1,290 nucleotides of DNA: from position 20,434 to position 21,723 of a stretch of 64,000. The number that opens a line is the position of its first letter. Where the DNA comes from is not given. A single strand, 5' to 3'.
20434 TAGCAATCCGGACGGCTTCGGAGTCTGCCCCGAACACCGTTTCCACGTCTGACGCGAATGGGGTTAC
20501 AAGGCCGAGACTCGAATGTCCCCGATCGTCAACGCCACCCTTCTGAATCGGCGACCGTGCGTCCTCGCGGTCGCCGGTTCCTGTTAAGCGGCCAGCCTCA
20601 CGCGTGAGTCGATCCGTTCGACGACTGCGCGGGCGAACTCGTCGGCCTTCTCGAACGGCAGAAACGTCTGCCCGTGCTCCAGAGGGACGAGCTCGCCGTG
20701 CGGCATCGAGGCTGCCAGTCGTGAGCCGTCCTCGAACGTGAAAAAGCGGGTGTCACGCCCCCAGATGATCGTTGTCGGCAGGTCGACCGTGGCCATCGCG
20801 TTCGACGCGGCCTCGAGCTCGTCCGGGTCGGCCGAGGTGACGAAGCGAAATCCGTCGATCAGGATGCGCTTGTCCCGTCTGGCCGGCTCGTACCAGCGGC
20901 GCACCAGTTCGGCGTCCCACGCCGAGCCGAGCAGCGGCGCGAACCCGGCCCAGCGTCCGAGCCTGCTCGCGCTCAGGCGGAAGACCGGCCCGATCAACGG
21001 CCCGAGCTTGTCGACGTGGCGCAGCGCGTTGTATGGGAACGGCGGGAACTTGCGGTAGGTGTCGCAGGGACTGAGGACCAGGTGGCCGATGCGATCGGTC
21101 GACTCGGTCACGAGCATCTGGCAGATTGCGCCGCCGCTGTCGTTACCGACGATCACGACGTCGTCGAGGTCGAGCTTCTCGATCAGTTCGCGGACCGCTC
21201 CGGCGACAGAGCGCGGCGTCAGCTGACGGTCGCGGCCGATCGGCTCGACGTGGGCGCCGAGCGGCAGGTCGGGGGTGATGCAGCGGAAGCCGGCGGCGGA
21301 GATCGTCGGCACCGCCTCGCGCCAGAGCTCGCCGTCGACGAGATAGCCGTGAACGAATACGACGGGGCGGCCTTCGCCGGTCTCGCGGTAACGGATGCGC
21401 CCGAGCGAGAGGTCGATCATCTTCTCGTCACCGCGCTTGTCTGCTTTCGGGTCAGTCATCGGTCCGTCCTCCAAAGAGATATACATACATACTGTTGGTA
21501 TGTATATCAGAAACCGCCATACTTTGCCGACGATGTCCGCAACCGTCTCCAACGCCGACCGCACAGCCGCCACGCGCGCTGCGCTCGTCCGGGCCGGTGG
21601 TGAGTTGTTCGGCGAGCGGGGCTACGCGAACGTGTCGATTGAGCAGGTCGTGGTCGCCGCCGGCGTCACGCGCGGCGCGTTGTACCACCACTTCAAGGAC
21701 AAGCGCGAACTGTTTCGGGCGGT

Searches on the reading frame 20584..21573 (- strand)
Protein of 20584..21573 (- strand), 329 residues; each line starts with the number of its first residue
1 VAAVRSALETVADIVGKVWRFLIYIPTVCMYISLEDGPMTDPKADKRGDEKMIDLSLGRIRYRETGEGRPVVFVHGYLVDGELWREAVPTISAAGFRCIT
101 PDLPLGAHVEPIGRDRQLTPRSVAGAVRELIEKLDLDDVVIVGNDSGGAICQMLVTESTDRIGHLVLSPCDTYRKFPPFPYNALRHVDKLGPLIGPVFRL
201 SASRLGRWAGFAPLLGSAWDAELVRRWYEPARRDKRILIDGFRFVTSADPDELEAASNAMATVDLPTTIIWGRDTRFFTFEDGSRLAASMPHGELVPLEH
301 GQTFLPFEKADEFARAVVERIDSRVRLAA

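Call 7: search_protein_families(library=pfam, proteins=[window:20584-21573:-])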
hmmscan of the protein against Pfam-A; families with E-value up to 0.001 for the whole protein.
window:20584-21573:- (329 aa): 2 families
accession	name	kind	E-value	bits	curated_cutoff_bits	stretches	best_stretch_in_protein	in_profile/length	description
PF00561.26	Abhydrolase_1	-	4e-15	56.6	25.8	1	70-167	2-99/245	alpha/beta hydrolase fold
PF12697.13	Abhydrolase_6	-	1.1e-14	56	26.3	1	71-316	1-217/217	Alpha/beta hydrolase family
